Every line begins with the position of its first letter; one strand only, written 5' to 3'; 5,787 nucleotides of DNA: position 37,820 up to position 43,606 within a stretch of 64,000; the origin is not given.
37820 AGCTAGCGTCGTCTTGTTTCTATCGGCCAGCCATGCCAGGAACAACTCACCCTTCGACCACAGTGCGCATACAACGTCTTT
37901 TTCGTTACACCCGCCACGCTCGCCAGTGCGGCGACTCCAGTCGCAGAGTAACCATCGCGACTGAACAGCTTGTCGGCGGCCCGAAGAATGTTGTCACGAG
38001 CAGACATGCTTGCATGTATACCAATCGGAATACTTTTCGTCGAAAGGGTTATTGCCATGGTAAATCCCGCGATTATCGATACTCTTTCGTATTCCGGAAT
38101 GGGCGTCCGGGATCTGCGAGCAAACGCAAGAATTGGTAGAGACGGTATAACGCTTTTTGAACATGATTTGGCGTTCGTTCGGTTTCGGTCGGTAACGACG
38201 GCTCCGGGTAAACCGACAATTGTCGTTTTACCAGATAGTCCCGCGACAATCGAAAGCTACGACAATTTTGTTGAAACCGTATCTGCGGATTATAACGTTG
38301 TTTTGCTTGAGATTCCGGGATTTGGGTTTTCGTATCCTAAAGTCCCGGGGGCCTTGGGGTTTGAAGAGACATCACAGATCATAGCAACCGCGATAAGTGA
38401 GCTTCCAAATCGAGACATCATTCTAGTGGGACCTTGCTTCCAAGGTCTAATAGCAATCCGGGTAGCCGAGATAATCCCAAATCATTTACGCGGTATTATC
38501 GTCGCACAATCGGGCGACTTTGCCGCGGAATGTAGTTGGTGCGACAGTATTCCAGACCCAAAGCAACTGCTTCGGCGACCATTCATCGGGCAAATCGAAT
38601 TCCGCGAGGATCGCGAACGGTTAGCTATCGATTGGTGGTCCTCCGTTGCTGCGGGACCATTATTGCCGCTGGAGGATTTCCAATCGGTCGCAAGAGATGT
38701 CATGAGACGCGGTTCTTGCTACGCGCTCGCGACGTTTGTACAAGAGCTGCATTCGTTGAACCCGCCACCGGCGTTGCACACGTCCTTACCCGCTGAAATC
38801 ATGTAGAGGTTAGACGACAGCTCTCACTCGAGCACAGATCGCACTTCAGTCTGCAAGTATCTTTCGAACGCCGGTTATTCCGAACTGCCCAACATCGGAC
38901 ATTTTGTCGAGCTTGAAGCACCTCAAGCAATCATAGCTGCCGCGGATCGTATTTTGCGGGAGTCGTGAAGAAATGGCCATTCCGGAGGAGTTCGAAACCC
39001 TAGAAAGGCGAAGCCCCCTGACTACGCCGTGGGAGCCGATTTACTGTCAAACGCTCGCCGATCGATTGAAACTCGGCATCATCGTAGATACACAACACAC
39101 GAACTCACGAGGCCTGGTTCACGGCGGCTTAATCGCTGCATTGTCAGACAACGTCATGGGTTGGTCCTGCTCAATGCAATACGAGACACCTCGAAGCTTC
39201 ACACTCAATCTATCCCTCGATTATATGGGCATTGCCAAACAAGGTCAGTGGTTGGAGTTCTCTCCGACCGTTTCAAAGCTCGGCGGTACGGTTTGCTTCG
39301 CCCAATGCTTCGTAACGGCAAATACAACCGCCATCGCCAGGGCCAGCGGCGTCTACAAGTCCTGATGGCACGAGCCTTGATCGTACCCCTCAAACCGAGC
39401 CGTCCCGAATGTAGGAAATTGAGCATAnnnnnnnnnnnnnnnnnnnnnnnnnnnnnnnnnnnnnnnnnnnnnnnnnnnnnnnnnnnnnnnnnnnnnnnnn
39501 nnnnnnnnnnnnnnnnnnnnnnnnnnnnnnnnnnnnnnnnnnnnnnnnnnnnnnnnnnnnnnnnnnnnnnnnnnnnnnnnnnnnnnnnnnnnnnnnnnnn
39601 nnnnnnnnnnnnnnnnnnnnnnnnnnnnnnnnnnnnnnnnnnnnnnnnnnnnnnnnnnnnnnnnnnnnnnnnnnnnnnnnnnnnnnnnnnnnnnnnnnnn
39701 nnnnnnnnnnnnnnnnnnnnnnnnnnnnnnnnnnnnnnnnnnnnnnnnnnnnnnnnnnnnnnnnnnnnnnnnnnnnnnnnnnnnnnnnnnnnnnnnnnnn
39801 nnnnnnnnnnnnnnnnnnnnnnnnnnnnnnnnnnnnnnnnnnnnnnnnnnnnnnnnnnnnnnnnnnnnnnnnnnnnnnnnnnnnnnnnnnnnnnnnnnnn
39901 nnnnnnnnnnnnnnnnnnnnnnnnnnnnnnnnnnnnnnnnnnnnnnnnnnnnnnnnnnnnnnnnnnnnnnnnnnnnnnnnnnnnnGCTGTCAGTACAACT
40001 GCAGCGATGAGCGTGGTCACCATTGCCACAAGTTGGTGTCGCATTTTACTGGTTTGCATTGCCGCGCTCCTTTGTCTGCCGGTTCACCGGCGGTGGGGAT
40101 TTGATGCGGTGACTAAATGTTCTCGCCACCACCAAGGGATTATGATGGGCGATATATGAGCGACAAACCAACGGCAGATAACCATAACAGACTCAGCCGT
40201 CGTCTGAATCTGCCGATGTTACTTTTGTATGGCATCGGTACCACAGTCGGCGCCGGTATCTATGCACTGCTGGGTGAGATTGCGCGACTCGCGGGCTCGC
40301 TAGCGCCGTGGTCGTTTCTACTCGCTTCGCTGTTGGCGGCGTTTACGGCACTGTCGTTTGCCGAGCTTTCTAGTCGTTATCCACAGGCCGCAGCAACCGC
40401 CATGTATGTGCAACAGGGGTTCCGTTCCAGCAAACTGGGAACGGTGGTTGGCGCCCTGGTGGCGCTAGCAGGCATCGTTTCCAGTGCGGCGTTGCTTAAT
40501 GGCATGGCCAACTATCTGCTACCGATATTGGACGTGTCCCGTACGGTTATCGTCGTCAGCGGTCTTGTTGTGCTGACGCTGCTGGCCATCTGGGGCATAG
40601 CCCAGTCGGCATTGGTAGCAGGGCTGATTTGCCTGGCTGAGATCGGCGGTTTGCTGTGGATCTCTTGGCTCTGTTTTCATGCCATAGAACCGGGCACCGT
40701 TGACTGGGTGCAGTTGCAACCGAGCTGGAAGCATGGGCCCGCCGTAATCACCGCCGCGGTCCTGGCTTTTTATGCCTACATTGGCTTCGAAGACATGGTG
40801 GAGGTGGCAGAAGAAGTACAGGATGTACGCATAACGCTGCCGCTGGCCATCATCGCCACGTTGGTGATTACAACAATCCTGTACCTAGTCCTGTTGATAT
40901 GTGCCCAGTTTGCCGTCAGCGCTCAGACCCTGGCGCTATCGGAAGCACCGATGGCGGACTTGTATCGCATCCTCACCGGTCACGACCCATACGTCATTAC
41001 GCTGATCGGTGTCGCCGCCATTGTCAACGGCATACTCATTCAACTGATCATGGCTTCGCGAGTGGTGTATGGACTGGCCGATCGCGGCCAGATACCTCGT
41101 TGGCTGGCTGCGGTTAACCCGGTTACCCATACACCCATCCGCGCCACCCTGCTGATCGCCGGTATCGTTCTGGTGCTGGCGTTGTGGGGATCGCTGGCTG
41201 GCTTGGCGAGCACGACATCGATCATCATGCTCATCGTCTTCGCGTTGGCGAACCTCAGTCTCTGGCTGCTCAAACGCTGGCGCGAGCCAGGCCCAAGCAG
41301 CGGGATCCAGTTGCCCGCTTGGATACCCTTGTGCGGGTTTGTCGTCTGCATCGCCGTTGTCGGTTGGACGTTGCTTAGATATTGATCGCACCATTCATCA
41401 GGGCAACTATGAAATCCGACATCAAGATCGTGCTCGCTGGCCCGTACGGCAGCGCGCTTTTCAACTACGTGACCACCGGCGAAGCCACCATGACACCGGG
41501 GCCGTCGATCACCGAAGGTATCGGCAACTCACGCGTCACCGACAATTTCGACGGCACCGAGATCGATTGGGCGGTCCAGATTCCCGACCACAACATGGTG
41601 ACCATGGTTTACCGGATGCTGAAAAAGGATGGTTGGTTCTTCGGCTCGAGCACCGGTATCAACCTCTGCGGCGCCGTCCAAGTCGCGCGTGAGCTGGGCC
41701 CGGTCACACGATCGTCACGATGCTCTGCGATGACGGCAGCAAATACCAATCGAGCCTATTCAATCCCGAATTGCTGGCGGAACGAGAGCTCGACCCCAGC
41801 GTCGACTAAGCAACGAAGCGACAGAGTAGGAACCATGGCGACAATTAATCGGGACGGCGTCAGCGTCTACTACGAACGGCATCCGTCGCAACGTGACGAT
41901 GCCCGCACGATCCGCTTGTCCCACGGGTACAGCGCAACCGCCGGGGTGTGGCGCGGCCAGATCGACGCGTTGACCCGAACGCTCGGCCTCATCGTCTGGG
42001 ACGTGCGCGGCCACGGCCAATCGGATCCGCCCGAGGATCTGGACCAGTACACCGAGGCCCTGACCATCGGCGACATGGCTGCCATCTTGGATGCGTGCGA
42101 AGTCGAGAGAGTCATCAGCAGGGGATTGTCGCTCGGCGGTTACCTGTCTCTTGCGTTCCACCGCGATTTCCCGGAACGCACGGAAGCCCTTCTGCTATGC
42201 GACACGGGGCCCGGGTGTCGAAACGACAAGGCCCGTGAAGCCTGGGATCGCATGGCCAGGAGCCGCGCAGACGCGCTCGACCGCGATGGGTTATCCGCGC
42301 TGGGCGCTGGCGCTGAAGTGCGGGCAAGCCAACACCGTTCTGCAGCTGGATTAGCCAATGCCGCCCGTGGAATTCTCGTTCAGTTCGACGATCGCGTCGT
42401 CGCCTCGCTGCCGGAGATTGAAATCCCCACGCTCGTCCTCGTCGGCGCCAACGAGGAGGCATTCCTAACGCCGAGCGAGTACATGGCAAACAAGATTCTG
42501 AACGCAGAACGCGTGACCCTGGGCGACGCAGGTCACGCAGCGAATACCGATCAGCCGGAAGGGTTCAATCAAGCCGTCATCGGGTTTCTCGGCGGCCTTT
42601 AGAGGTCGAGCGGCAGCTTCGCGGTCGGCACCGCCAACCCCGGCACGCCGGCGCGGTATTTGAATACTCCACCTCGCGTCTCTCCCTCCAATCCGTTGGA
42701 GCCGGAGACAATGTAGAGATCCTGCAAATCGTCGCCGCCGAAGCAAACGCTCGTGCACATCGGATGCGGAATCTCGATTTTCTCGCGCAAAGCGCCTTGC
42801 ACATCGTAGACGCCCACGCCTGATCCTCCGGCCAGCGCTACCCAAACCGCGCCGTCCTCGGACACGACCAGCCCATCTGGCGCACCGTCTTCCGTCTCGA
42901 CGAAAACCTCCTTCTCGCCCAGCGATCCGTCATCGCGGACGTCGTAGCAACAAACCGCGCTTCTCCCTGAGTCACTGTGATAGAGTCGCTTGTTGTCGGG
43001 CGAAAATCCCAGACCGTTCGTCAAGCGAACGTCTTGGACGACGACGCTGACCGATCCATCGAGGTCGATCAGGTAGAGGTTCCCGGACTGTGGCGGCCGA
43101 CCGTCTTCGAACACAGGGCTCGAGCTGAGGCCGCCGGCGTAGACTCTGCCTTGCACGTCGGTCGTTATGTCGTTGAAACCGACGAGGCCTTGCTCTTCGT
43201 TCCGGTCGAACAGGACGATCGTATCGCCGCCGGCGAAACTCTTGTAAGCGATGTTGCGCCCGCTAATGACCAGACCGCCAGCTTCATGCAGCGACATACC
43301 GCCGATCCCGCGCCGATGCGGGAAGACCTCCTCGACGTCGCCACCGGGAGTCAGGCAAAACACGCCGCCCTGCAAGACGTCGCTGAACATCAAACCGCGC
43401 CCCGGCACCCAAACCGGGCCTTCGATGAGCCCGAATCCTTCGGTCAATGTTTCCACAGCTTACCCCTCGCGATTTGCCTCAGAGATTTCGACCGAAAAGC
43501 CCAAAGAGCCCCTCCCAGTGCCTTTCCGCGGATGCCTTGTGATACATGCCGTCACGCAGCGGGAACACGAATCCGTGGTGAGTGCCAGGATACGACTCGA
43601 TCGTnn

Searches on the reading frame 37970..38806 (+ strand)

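Call 20: search_protein_families(library=pfam, proteins=[window:37970-38806:+])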
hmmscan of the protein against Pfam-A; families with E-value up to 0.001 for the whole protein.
window:37970-38806:+ (278 aa): 2 families
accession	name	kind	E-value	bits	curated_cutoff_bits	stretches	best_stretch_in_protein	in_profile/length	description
PF00561.26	Abhydrolase_1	-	1.4e-06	28.6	25.8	1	83-195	2-110/245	alpha/beta hydrolase fold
PF12697.13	Abhydrolase_6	-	0.00054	21.1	26.3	1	84-225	1-123/217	Alpha/beta hydrolase family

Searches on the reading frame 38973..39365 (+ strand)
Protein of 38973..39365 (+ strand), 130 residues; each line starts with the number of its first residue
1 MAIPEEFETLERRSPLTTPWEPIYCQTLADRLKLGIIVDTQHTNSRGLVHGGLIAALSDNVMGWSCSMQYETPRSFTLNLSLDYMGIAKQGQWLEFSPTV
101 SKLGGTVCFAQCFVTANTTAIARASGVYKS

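Call 32: search_protein_families(library=pfam, proteins=[window:38973-39365:+])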
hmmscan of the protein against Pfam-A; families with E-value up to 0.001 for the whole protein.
window:38973-39365:+ (130 aa): 1 family
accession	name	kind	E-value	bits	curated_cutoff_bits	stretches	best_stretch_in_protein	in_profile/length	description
PF03061.28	4HBT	-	4.1e-09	37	20.6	1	47-117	2-73/79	Thioesterase superfamily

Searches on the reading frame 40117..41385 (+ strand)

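Call 20: search_protein_families(library=pfam, proteins=[window:40117-41385:+])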
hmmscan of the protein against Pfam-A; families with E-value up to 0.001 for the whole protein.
window:40117-41385:+ (422 aa): 1 family
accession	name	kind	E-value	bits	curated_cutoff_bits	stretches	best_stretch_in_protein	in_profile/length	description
PF00324.27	AA_permease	-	7e-20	71.6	24.6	1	36-385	3-373/470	Amino acid permease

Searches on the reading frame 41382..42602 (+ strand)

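Call 20: search_protein_families(library=pfam, proteins=[window:41382-42602:+])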
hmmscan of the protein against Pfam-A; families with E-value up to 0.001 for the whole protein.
window:41382-42602:+ (406 aa): 4 families
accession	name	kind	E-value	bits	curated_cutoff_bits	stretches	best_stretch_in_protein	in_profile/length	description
PF00561.26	Abhydrolase_1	-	2.3e-16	60.6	25.8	1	181-284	7-108/245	alpha/beta hydrolase fold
PF12697.13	Abhydrolase_6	-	3e-11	44.8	26.3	1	180-398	4-217/217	Alpha/beta hydrolase family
PF12146.15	Hydrolase_4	-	3.6e-08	33.4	27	1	176-359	6-203/239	Serine aminopeptidase, S33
PF00291.31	PALP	-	0.00012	22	35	1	10-107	181-285/295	Pyridoxal-phosphate dependent enzyme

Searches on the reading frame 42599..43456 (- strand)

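Call 20: search_protein_families(library=pfam, proteins=[window:42599-43456:-])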
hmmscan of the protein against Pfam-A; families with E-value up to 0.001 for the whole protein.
window:42599-43456:- (285 aa): 1 family
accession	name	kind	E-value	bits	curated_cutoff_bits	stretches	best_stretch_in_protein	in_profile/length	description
PF08450.18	SGL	-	2.7e-53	181.5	26.3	1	12-252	3-245/246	SMP-30/Gluconolactonase/LRE-like region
